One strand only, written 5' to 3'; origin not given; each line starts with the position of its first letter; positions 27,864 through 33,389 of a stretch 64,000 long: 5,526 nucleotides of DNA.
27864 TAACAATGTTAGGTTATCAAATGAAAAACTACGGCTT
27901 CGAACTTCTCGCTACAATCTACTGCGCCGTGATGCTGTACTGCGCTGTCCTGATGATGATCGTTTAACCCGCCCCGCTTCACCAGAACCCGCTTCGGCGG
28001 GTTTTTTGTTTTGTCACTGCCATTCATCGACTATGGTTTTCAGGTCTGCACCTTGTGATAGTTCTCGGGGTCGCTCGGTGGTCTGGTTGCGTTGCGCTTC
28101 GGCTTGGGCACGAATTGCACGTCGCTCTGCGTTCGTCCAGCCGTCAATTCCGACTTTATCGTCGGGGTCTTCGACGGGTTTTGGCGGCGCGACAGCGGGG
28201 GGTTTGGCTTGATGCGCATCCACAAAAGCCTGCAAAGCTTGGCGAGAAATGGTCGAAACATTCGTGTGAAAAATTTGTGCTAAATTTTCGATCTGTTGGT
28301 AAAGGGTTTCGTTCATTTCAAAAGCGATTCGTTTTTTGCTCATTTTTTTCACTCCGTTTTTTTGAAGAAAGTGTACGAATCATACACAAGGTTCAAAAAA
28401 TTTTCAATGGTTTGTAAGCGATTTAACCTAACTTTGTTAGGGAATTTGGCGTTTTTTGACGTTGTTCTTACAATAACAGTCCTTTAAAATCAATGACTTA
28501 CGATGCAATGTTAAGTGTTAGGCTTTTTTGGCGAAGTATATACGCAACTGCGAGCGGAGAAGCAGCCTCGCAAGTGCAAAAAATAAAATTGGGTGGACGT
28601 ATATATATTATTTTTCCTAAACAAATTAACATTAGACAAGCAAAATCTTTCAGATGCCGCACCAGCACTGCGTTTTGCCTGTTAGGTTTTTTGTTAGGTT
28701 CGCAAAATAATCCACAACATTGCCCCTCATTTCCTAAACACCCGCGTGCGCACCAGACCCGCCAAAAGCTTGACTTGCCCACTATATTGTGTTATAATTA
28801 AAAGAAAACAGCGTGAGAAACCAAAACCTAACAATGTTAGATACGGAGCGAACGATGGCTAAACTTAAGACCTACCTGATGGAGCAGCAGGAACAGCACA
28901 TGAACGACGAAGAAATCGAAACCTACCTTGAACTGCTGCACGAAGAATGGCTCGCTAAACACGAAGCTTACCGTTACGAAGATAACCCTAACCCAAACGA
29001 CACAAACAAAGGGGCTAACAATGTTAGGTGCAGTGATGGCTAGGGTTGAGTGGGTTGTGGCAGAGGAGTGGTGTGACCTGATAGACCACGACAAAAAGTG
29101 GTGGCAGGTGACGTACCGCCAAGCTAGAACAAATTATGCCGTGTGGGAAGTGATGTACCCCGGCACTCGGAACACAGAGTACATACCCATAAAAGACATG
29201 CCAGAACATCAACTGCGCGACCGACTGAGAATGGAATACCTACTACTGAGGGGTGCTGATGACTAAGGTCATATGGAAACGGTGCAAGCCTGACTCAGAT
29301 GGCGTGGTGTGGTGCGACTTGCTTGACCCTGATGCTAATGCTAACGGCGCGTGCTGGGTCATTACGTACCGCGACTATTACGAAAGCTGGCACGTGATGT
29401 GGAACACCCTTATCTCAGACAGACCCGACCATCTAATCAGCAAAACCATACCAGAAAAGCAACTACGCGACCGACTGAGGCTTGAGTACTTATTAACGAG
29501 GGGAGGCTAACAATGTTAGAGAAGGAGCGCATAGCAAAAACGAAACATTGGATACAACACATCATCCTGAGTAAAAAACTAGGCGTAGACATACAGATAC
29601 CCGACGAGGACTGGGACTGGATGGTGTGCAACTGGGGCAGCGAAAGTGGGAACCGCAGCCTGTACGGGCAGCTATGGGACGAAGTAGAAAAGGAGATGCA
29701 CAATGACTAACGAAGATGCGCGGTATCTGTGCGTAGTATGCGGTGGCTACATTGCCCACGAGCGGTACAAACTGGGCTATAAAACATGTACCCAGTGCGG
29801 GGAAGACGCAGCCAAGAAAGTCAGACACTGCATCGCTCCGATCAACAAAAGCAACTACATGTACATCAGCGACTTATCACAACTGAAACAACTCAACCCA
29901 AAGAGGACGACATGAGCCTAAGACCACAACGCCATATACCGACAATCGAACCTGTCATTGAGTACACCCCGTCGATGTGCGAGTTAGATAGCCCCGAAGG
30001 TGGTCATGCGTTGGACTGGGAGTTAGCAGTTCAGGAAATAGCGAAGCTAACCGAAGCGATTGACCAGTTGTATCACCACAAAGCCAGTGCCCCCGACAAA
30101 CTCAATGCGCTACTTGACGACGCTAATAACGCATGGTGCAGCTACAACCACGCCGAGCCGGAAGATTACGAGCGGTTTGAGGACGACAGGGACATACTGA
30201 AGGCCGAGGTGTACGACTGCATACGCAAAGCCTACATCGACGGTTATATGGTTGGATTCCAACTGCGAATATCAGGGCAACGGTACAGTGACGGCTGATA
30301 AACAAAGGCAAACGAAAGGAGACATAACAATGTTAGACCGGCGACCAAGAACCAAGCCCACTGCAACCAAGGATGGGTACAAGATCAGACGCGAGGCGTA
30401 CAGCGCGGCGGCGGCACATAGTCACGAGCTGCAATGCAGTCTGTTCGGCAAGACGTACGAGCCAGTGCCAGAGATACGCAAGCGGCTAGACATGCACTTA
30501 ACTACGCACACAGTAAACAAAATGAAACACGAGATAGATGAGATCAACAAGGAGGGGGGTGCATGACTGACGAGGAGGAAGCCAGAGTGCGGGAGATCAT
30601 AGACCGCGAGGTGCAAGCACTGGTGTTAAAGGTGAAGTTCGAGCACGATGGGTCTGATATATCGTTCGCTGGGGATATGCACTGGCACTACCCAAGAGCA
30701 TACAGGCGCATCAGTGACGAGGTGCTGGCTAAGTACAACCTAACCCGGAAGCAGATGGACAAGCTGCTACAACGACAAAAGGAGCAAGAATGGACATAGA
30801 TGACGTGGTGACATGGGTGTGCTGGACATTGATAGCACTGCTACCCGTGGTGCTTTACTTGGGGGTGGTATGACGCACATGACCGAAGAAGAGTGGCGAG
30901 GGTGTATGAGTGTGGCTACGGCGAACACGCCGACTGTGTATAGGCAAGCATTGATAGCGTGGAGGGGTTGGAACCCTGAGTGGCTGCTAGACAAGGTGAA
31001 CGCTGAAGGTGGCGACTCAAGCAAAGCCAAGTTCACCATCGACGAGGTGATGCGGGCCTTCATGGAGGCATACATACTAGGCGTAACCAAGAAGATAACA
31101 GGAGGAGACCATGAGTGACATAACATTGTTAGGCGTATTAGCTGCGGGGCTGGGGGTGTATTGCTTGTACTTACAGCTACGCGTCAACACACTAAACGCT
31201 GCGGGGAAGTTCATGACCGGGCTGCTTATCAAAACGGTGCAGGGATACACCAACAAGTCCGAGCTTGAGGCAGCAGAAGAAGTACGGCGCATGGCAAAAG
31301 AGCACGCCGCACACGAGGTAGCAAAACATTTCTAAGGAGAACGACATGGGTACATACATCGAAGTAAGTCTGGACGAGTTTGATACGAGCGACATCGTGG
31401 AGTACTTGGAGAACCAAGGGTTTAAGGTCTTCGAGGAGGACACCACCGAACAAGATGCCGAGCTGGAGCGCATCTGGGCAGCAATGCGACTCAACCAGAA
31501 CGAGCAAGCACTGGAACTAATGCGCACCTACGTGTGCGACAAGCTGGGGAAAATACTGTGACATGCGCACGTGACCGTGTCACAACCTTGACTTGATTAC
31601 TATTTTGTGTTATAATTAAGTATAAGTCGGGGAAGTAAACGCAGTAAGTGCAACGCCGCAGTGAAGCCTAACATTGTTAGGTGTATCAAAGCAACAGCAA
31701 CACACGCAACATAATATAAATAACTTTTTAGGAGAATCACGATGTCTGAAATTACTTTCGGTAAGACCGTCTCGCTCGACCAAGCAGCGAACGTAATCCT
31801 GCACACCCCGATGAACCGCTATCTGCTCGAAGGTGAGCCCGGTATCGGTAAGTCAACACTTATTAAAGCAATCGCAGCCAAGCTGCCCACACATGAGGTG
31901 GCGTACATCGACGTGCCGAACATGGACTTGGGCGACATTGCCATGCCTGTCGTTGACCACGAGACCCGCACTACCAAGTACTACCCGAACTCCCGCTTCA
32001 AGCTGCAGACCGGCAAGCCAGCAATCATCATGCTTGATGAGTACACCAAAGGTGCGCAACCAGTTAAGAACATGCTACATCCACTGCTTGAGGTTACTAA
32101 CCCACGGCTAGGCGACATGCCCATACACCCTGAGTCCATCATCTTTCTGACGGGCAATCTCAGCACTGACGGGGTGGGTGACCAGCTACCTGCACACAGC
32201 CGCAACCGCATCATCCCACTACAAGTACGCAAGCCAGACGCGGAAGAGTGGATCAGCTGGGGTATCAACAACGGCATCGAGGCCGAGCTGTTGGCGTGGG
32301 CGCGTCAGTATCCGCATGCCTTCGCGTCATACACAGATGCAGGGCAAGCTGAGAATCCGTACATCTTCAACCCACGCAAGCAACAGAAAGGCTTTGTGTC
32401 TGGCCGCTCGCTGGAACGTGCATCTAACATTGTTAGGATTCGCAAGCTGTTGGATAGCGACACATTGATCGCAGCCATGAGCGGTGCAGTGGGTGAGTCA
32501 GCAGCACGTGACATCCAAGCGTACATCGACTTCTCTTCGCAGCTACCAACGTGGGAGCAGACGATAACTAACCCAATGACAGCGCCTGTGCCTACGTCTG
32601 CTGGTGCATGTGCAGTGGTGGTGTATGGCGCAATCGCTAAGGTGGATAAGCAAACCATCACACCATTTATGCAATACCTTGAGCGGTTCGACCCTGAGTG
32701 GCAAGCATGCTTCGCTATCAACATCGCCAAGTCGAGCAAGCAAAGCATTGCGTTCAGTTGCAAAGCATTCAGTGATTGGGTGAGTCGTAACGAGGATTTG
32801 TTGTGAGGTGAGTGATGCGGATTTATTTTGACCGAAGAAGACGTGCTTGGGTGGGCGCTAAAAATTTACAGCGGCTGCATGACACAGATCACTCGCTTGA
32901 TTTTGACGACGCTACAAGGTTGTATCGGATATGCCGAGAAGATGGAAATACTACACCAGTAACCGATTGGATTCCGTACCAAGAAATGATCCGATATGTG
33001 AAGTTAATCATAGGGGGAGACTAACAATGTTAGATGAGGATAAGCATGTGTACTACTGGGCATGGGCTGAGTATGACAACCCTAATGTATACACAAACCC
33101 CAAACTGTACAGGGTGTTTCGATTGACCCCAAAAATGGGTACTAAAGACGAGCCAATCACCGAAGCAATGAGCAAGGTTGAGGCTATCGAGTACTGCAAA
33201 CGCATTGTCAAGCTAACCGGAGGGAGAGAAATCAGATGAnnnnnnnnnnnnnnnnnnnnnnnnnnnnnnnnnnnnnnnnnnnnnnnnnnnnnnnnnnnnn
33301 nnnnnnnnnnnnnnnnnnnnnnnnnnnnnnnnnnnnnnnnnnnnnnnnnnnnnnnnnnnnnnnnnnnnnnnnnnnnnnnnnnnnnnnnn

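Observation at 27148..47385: Genome-arm-wide 13-bp palindrome network (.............) centred on a divergent ribbon-helix-helix gene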

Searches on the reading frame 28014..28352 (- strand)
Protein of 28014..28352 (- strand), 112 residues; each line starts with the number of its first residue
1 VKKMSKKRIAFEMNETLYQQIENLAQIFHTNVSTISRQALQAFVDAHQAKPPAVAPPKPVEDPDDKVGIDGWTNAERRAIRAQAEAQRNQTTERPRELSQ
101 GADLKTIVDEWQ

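Call 8: search_protein_families(library=pfam, proteins=[window:28014-28352:-], max_evalue=0.01)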
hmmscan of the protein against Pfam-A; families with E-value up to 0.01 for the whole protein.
window:28014-28352:- (112 aa): 0 families

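Call 23: search_protein_families(library=phrogs, proteins=[window:28014-28343:-], max_evalue=0.01)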
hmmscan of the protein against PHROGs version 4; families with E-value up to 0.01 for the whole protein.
window:28014-28343:- (109 aa): 2 families
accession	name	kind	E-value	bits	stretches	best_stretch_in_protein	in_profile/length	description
phrog_876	-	transcription regulation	0.003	18.1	1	1-47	6-52/239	transcriptional repressor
phrog_9615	-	unknown function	0.0073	16.5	0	5-44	143-182/349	-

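Call 24: search_protein_families(library=pfam, proteins=[window:28014-28343:-], max_evalue=0.1)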
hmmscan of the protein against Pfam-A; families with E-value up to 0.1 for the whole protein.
window:28014-28343:- (109 aa): 0 families

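Call 99: find_homologous_proteins(query=window:28014-28343:-, max_evalue=0.001)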
Query window:28014-28343:- (109 aa): 4 proteins with E <= 0.001 among 5 candidates.
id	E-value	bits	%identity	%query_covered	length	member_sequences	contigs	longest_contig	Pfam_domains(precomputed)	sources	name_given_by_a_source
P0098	5.6e-65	234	100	100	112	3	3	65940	-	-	-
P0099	1.2e-52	194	86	99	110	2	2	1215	-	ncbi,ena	-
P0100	2.7e-51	190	85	99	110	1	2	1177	-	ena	-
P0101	1.1e-26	111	56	99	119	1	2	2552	-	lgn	-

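Call 104: find_encoding_contigs(protein=P0101, flank=3000, max_places=2)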
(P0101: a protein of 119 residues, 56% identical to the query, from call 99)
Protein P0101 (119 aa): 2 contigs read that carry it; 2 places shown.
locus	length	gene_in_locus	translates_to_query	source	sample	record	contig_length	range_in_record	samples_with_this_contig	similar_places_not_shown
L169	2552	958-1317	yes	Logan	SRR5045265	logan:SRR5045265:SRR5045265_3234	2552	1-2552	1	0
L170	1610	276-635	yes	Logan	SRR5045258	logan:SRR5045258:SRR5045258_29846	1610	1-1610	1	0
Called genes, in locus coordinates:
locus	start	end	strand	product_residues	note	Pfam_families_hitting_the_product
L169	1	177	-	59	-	?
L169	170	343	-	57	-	-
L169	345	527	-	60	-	-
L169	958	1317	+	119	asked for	-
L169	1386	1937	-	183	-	-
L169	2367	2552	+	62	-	?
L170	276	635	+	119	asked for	-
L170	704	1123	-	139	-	-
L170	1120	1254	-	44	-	-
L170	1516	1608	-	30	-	?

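Call 105: predict_structure(alignment_id=A4)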
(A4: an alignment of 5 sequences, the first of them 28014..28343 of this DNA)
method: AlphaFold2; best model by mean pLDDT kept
length: 109 residues; sequences in the alignment: 5
mean_pLDDT: 73.7   pTM: 0.29
mean pLDDT of the five models: 73.7, 67.6, 63.8, 61.4, 60.6
residues with pLDDT >= 90: 0; 70-90: 68; 50-70: 40; < 50: 1
segments of 3 or more residues with pLDDT < 50: none
pLDDT, mean of each block of 10 residues (from residue 1): 66 85 83 86 70 71 77 83 68 57 64
secondary structure, 60 per line:
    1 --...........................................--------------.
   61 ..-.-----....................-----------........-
elements in order: H3-45 H71-89 H101-108

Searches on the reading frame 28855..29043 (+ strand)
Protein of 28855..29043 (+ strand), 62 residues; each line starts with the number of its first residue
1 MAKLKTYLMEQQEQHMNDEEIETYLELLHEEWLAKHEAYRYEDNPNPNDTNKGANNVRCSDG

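Call 84: search_protein_families(library=pfam, proteins=[window:28855-29043:+], max_evalue=0.05)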
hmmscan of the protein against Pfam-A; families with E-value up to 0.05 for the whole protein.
window:28855-29043:+ (62 aa): 2 families
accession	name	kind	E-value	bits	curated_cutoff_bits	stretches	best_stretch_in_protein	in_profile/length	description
PF06761.17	IcmF-related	-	0.019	14.9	27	1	3-37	77-111/308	Intracellular multiplication and human macrophage-killing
PF04485.17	NblA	-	0.039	14.9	25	1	8-40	12-44/50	Phycobilisome degradation protein nblA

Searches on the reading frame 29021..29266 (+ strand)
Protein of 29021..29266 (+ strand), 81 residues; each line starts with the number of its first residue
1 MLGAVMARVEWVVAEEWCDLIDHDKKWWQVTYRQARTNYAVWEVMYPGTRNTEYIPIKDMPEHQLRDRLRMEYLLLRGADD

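Call 84: search_protein_families(library=pfam, proteins=[window:29021-29266:+], max_evalue=0.05)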
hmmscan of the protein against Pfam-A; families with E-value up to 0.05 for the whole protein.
window:29021-29266:+ (81 aa): 1 family
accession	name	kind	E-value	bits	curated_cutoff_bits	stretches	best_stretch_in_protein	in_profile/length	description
PF15590.11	Imm27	-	0.017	15.5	27.3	1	5-47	11-51/67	Immunity protein 27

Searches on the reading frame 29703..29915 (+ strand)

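Call 23: search_protein_families(library=phrogs, proteins=[window:29703-29915:+], max_evalue=0.01)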
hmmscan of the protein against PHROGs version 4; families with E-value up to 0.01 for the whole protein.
window:29703-29915:+ (70 aa): 0 families

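Call 24: search_protein_families(library=pfam, proteins=[window:29703-29915:+], max_evalue=0.1)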
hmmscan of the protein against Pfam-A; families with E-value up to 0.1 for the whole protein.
window:29703-29915:+ (70 aa): 7 families
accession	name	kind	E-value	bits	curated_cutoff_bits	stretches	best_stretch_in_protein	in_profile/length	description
PF12773.13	DZR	-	0.0052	17.4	27.3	1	4-43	9-41/45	Double zinc ribbon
PF24461.1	DUF7576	-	0.0061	16.8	27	0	27-44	18-35/60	Family of unknown function (DUF7576)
PF05694.17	SBP56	-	0.0078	15.5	34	1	17-60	63-106/453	56kDa selenium binding protein (SBP56)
PF14149.11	YhfH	-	0.02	15.2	27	1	23-35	10-22/37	YhfH-like protein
PF01780.25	Ribosomal_L37ae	-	0.037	14.5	21.9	1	3-37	29-62/85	Ribosomal L37ae protein family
PF17032.10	Zn_ribbon_15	-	0.081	14.2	28.9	0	5-44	35-70/73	zinc-ribbon family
PF05864.17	Chordopox_RPO7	-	0.084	13.6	27.5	0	9-24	6-21/63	Chordopoxvirus DNA-directed RNA polymerase 7 kDa polypeptide (RPO7)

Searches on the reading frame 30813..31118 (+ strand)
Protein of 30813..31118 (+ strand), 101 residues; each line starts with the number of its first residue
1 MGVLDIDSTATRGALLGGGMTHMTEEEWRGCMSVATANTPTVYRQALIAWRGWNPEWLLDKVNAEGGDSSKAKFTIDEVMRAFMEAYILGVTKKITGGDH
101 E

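Call 84: search_protein_families(library=pfam, proteins=[window:30813-31118:+], max_evalue=0.05)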
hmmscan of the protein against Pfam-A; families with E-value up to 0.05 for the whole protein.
window:30813-31118:+ (101 aa): 1 family
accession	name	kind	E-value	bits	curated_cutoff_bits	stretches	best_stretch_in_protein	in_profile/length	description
PF23296.1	DUF7079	-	0.025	15.4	27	0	47-86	58-98/110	Domain of unknown function (DUF7079)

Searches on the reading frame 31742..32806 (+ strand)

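Call 8: search_protein_families(library=pfam, proteins=[window:31742-32806:+], max_evalue=0.01)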
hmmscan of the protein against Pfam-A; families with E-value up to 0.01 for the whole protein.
window:31742-32806:+ (354 aa): 11 families
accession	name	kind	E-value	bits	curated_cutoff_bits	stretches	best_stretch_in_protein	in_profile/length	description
PF07728.20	AAA_5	-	1.7e-06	28.5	22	1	28-118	3-92/139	AAA domain (dynein-related subfamily)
PF00004.35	AAA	-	4.5e-06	27.6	21.2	1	28-102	2-67/131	ATPase family associated with various cellular activities (AAA)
PF05673.19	DUF815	-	3.4e-05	23.5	23.8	1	19-68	48-97/249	Protein of unknown function (DUF815)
PF13401.12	AAA_22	-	0.00029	21.6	27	1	28-65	9-49/130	AAA domain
PF13191.12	AAA_16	-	0.00098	20.1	32.6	1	22-56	23-56/167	AAA ATPase domain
PF01443.25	Viral_helicase1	-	0.0025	18.1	21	1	30-108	4-75/228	Viral superfamily 1 RNA helicase core domain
PF13555.12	AAA_29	-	0.0031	17.7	27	1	24-48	22-46/61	P-loop containing region of AAA domain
PF20720.3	nSTAND3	-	0.0033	17.6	27.2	1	25-60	18-53/155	Novel STAND NTPase 3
PF13173.12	AAA_14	-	0.0043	17.5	27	0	28-103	6-73/129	AAA domain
PF00005.33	ABC_tran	-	0.006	17.6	25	0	26-50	13-37/137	ABC transporter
PF07724.20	AAA_2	-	0.0076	16.7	27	0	24-146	3-131/166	AAA domain (Cdc48 subfamily)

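Call 109: search_protein_families(library=phrogs, proteins=[window:31742-32806:+], max_evalue=0.001)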
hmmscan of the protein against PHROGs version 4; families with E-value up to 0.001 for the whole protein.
window:31742-32806:+ (354 aa): 3 families
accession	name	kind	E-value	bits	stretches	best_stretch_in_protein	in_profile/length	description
phrog_1297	-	other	4e-48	165.2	1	27-354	28-353/356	ATPase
phrog_168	-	DNA, RNA and nucleotide metabolism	7.9e-07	30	1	24-169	42-164/314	clamp loader of DNA polymerase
phrog_7485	-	unknown function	0.00047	20.2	1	27-57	230-259/430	-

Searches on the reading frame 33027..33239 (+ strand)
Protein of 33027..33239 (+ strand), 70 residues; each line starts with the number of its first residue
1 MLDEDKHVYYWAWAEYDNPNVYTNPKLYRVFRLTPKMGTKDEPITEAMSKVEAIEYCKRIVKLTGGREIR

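Call 85: search_protein_families(library=pfam, proteins=[window:33027-33239:+], max_evalue=0.05)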
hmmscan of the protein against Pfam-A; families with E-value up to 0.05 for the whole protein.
window:33027-33239:+ (70 aa): 1 family
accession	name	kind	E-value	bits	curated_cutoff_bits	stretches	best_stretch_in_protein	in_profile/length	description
PF17377.7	DUF5399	-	0.013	15.7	25.5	1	12-56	64-108/140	Family of unknown function (DUF5399)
